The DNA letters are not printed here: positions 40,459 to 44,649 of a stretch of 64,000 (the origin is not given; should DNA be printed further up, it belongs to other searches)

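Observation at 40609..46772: Convergent two-gene operon: outer-membrane beta-barrel + 9-10-heme cytochrome fused to an LVIVD beta-propeller (porin-cytochrome-like outer module)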

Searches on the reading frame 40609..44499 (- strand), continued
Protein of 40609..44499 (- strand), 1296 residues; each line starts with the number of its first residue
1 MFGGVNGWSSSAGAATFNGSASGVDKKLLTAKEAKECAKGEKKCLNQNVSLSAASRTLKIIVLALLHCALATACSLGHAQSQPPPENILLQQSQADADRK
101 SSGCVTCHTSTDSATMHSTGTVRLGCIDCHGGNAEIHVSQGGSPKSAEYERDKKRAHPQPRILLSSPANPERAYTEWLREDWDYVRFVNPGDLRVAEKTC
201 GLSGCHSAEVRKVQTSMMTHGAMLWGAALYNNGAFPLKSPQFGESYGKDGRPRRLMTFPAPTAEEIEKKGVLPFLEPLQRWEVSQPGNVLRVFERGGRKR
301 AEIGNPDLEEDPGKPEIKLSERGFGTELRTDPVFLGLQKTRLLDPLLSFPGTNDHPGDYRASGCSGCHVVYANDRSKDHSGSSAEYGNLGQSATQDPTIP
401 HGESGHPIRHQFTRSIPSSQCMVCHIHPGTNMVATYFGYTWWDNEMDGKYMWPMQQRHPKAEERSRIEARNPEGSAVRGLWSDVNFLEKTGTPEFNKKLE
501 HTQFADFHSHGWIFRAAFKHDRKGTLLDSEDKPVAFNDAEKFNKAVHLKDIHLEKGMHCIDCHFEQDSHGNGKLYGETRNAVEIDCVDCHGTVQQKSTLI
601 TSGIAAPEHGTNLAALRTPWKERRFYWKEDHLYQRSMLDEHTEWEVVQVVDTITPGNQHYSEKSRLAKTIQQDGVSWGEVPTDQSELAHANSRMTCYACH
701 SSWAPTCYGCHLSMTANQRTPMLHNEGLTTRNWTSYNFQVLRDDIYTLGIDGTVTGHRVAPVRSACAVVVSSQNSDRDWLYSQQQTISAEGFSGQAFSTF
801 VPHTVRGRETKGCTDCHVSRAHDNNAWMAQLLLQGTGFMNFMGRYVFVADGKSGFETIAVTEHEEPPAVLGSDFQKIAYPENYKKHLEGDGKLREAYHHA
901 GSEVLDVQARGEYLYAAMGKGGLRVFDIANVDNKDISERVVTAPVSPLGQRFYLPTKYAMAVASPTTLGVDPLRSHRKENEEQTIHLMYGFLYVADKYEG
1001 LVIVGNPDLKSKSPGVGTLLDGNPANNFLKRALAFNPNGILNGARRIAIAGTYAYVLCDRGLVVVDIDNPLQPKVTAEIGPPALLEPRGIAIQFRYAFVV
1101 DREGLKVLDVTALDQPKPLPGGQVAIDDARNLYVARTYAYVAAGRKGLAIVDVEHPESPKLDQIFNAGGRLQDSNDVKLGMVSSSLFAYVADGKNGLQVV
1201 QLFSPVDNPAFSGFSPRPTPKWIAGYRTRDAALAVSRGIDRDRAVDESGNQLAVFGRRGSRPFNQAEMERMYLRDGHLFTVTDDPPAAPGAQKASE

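Call 41: search_protein_families(library=pfam, proteins=[P0121, P0199, P0209], max_evalue=10)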
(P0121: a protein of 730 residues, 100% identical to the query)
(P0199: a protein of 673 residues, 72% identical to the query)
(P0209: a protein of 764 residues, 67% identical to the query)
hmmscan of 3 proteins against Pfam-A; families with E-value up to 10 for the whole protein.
P0121 (730 aa): 4 families
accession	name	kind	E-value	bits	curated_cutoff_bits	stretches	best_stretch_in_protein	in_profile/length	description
PF13620.12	CarboxypepD_reg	-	9.6e-15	55.1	32.3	1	59-135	1-77/82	Carboxypeptidase regulatory-like domain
PF13715.12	CarbopepD_reg_2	-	5e-06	26.9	32.2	1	60-123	1-61/88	CarboxypepD_reg-like domain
PF02369.22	Big_1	-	0.024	15.2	34.9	1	56-99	17-63/93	Bacterial Ig-like domain (group 1)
PF17802.7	SpaA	-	0.088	13.4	23.1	1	66-117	9-65/91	Prealbumin-like fold domain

P0199 (673 aa): 8 families
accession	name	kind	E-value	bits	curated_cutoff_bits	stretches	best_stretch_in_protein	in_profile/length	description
PF13620.12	CarboxypepD_reg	-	2.2e-13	50.8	32.3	1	2-82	1-82/82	Carboxypeptidase regulatory-like domain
PF17210.9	SdrD_B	-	0.02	15.5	29.7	1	8-57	17-67/112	SdrD B-like domain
PF14686.12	fn3_3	-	0.069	13.4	24.4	1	14-60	9-57/75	Polysaccharide lyase family 4, domain II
PF24025.1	Ig_DR_A0283-like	-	0.072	13.9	27.1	1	7-57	13-65/102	DR_A0283-like, Ig-like domain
PF12180.13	EABR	-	0.078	13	25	1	154-168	14-27/34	TSG101 and ALIX binding domain of CEP55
PF17802.7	SpaA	-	0.21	12.2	23.1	1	9-51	9-55/91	Prealbumin-like fold domain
PF02369.22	Big_1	-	0.21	12.1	34.9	1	3-41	21-63/93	Bacterial Ig-like domain (group 1)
PF13715.12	CarbopepD_reg_2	-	0.23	12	32.2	1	4-64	2-60/88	CarboxypepD_reg-like domain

P0209 (764 aa): 2 families
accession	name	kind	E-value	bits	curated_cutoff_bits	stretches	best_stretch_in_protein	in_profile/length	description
PF13620.12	CarboxypepD_reg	-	2.3e-09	37.9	32.3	1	95-173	2-81/82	Carboxypeptidase regulatory-like domain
PF13715.12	CarbopepD_reg_2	-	0.0032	17.9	32.2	1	96-154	2-58/88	CarboxypepD_reg-like domain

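Call 57: search_solved_structures(query=A3, max_evalue=10)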
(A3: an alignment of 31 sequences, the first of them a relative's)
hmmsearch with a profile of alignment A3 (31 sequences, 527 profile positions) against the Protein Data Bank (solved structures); distinct sequences matched with E-value up to 10: 0.

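Call 62: search_protein_families(library=pfam, alignment_id=A3, max_evalue=10)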
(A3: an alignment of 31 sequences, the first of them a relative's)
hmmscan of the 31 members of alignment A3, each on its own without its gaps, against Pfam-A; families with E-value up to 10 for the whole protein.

A. member 1, L001:8365-9963:+ (533 aa): 0 families

B. families by the number of members that match (of 31 scanned): 2 families
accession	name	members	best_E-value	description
PF13372.12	Alginate_exp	4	0.003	Alginate export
PF12180.13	EABR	1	0.058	TSG101 and ALIX binding domain of CEP55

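Call 80: list_cluster_members(proteins=[window:40612-44499:-, window:40612-44367:-, P0001, P0045, P0066, P0072, P0086, P0092, P0120, P0019])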
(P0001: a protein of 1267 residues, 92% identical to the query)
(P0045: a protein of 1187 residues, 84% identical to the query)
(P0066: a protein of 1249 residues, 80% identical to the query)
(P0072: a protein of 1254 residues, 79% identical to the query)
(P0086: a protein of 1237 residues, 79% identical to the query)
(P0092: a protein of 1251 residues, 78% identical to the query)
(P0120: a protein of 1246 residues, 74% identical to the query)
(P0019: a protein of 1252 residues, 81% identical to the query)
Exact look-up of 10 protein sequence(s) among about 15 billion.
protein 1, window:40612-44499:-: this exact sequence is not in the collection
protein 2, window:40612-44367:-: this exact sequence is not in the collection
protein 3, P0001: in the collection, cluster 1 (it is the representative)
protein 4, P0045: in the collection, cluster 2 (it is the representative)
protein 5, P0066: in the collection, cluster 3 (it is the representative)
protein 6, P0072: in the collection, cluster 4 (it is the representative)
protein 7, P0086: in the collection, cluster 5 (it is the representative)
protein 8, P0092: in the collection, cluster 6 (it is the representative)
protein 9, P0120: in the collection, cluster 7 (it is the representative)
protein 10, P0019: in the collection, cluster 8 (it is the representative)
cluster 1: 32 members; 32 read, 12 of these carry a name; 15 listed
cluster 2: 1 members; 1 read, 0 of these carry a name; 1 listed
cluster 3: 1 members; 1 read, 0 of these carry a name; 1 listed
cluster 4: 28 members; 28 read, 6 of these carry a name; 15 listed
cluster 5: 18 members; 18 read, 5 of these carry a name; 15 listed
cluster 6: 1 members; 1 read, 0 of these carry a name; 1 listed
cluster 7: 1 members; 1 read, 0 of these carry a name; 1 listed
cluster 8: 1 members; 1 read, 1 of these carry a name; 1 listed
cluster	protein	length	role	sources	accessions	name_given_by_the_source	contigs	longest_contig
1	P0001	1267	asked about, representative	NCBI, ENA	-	-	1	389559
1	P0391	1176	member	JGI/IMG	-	hypothetical protein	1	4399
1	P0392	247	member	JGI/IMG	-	hypothetical protein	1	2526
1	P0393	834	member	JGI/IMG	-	hypothetical protein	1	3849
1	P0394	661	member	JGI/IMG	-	hypothetical protein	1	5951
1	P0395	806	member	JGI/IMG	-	hypothetical protein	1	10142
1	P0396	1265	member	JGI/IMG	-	hypothetical protein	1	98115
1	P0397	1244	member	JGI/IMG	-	hypothetical protein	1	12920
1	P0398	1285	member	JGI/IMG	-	hypothetical protein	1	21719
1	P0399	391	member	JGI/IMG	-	hypothetical protein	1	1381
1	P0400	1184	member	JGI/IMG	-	hypothetical protein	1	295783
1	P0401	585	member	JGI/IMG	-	hypothetical protein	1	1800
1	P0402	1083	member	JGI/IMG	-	hypothetical protein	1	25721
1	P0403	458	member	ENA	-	-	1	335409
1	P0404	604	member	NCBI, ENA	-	-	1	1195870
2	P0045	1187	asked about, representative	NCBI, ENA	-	-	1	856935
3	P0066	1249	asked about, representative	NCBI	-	-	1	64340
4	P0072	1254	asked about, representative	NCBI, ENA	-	-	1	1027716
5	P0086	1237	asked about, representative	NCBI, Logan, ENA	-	-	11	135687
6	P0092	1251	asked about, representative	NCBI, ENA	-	-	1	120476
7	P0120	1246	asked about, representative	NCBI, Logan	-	-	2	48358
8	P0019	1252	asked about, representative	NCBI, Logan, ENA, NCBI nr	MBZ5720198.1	MAG: hypothetical protein LAO03_07430 [Acidobacteriia bacterium] | hypothetical protein [Terriglobia bacterium]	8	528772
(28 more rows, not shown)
